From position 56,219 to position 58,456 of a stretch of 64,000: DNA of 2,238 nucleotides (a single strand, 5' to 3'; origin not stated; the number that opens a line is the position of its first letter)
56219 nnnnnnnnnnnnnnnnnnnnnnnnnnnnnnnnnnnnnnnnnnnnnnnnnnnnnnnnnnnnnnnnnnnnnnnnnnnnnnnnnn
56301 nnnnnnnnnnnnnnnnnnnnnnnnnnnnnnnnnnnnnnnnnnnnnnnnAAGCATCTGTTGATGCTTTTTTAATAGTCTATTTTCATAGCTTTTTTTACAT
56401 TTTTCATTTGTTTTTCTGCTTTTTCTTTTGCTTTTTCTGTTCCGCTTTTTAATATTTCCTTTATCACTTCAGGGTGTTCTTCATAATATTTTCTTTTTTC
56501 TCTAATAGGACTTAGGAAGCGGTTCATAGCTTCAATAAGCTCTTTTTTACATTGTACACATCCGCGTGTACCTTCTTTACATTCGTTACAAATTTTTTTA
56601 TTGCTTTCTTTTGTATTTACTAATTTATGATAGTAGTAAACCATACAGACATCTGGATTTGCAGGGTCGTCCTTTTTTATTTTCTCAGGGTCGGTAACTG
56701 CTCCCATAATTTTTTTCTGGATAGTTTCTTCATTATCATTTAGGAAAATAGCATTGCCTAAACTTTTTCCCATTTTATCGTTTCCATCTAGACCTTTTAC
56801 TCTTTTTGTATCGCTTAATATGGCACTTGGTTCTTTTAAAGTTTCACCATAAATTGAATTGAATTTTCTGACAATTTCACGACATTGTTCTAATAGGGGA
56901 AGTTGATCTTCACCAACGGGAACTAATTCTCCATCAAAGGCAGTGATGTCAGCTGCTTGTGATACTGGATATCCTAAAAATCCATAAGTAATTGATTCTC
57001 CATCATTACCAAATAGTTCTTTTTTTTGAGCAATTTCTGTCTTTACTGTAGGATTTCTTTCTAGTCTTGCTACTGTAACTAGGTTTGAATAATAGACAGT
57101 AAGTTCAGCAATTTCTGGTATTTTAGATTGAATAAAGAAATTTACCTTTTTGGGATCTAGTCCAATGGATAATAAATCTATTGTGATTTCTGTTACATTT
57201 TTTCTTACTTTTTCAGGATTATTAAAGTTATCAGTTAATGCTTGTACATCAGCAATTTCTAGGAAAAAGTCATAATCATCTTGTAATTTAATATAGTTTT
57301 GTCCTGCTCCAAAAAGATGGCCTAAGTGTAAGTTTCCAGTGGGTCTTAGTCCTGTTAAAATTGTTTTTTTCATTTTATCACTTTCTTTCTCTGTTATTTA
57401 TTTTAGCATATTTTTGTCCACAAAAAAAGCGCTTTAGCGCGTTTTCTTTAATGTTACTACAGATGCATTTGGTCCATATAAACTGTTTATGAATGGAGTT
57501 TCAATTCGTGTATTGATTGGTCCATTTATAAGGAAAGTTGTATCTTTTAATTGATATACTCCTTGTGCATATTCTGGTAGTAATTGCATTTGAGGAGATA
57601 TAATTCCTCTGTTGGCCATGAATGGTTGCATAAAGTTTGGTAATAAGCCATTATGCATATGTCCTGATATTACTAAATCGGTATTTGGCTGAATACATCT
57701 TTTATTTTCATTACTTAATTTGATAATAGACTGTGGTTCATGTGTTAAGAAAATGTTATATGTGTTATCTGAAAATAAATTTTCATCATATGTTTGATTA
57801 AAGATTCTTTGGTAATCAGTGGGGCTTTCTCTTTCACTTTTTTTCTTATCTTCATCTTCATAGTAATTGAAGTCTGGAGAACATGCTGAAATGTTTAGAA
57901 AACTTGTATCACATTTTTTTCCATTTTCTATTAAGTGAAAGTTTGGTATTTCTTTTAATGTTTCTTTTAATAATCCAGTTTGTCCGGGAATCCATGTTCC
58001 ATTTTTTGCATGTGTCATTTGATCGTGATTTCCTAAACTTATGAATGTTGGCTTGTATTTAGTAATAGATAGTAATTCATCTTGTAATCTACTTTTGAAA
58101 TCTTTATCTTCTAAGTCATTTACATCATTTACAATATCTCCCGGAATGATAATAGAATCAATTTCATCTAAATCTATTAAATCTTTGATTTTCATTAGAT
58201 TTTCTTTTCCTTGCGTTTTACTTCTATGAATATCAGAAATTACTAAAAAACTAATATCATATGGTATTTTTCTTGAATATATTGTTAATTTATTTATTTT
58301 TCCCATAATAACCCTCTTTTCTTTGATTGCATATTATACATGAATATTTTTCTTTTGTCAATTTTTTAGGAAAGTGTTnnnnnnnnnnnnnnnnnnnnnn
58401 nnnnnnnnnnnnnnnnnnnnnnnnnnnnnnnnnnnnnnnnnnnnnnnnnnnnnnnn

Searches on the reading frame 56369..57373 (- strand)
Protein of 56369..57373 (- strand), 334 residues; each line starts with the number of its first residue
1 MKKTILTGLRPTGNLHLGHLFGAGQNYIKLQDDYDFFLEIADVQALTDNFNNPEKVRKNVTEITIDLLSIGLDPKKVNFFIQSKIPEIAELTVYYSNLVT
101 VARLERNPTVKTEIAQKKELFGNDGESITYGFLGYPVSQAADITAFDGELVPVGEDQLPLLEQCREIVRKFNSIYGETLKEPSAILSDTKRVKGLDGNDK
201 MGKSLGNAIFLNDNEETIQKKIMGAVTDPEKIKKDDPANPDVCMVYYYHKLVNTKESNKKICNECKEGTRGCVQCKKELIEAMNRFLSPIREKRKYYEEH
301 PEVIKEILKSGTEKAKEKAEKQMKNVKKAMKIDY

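Call 28: search_protein_families(library=pfam, proteins=[window:56369-57373:-], max_evalue=0.001)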
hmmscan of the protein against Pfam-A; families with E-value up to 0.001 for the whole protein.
window:56369-57373:- (334 aa): 1 family
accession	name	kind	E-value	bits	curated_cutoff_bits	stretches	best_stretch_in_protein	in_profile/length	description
PF00579.31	tRNA-synt_1b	-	2e-57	195.2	21.1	1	4-287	7-291/292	tRNA synthetases class I (W and Y)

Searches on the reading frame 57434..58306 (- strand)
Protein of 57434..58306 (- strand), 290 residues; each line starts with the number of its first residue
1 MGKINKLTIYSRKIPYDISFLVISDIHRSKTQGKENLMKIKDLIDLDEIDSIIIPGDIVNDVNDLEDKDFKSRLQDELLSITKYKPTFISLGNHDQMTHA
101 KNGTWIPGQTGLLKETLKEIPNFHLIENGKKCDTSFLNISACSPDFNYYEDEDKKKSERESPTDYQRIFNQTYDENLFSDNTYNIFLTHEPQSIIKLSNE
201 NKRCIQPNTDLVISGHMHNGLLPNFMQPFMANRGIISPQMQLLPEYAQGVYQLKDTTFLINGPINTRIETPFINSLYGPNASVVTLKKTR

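Call 28: search_protein_families(library=pfam, proteins=[window:57434-58306:-], max_evalue=0.001)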
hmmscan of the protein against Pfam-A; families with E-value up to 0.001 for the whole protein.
window:57434-58306:- (290 aa): 2 families
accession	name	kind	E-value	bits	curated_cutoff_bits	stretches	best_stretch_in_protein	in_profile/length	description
PF00149.33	Metallophos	-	6.8e-16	59.7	21.5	1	19-219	2-190/191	Calcineurin-like phosphoesterase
PF12850.12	Metallophos_2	-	8.6e-06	26.3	27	1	20-238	3-137/154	Calcineurin-like phosphoesterase superfamily domain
